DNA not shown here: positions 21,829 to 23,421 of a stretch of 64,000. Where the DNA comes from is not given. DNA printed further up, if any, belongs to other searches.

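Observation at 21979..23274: Metal ABC permease fused to a complete DtxR-family repressor (YtgCR-like) outside the Chlamydiae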

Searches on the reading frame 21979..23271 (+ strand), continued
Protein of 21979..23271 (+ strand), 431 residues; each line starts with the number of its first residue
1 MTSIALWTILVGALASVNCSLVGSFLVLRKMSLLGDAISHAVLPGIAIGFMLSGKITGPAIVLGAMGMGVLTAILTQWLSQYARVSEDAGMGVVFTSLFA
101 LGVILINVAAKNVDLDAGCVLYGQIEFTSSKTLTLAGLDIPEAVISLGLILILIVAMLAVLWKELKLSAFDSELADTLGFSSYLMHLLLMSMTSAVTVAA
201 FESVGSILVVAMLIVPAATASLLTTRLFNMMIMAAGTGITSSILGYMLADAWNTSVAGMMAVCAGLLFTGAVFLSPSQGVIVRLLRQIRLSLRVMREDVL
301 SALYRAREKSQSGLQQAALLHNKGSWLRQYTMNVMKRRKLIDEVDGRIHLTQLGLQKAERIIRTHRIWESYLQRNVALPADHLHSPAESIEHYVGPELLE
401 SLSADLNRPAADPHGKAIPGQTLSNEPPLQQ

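Call 51: predict_structure(alignment_id=A3)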
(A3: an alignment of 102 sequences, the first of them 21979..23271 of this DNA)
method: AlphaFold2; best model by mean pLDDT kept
length: 431 residues; sequences in the alignment: 102
mean_pLDDT: 87.8   pTM: 0.81
mean pLDDT of the five models: 87.8, 87.3, 85.7, 84.7, 83.7
residues with pLDDT >= 90: 251; 70-90: 142; 50-70: 32; < 50: 6
segments of 3 or more residues with pLDDT < 50: 424-427
pLDDT, mean of each block of 10 residues (from residue 1): 89 95 89 61 85 86 86 83 74 78 82 65 77 94 95 97 93 94 90 90 80 87 95 97 96 93 95 93 93 94 95 92 92 97 97 96 93 89 82 86 92 91 54 49
secondary structure, 60 per line:
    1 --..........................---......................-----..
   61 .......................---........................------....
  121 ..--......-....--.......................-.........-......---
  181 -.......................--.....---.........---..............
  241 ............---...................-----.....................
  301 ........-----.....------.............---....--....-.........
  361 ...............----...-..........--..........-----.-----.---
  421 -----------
elements in order: H3-28 H32-53 H59-83 H87-110 H117-122 H125-130 E132-135 E138-141 H142-160 H162-170 H172-177 H182-204 H207-211 H215-223 H227-252 H256-274 H280-308 H325-337 E341-344 E347-350 H352-375 H384-393 H396-405

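Call 54: fold_search(model_id=the predicted structure, library=pdb)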
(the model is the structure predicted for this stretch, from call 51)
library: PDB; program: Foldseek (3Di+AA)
matches with E <= 10: 595; with E <= 0.001: 38
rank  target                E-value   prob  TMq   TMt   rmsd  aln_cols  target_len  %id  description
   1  7kyp_P                1.8e-13  1.00  0.54  0.82   3.5       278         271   32  PsaBC from Streptococcus pneumoniae in complex with Fab (released 2021-08-25)
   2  7kyp_D                3.0e-13  1.00  0.54  0.83   3.4       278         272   32  PsaBC from Streptococcus pneumoniae in complex with Fab (released 2021-08-25)
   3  7kyp_H                4.2e-13  1.00  0.54  0.83   3.4       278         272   32  PsaBC from Streptococcus pneumoniae in complex with Fab (released 2021-08-25)
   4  7kyp_J                4.4e-13  1.00  0.53  0.81   3.4       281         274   30  PsaBC from Streptococcus pneumoniae in complex with Fab (released 2021-08-25)
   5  7kyp_N                5.8e-13  1.00  0.53  0.81   3.5       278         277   32  PsaBC from Streptococcus pneumoniae in complex with Fab (released 2021-08-25)
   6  7kyp_F                1.1e-12  1.00  0.53  0.77   3.3       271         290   32  PsaBC from Streptococcus pneumoniae in complex with Fab (released 2021-08-25)
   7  7kyp_B                1.7e-12  1.00  0.55  0.82   3.4       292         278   30  PsaBC from Streptococcus pneumoniae in complex with Fab (released 2021-08-25)
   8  7kyo_C                4.0e-12  1.00  0.52  0.83   3.6       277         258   31  PsaBC from Streptococcus pneumoniae in complex with Fab (released 2021-08-25)
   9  8pw0_A                3.1e-05  1.00  0.27  0.81   2.4       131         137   29  Manganese-dependent transcriptional repressor DR2539 complexed with manganese and bound to dr1709 promotor (released 2024-05-08)
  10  2it0_A                7.7e-05  1.00  0.27  0.77   2.0       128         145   26  Crystal structure of a two-domain IdeR-DNA complex crystal form II (released 2007-02-13)
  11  8pvt_B                1.0e-04  1.00  0.27  0.80   2.0       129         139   27  Manganese-dependent transcriptional repressor DR2539 complexed with cadmium (SAD 7 keV) (released 2024-05-08)
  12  8pvz_B                1.3e-04  1.00  0.27  0.80   2.0       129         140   27  Manganese-dependent transcriptional repressor DR2539 complexed with cadmium (released 2024-05-08)
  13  8pvt_A                1.3e-04  1.00  0.26  0.80   2.1       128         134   28  Manganese-dependent transcriptional repressor DR2539 complexed with cadmium (SAD 7 keV) (released 2024-05-08)
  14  1u8r_H                1.9e-04  1.00  0.28  0.53   1.8       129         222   26  Crystal Structure of an IdeR-DNA Complex Reveals a Conformational Change in Activated IdeR for Base-specific Interacti (released 2004-10-05)
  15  2qq9                  2.6e-04  1.00  0.28  0.56   2.1       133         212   24  Crystal Structure of DtxR(D6A C102D) Complexed with Nickel(II) (released 2007-10-30)
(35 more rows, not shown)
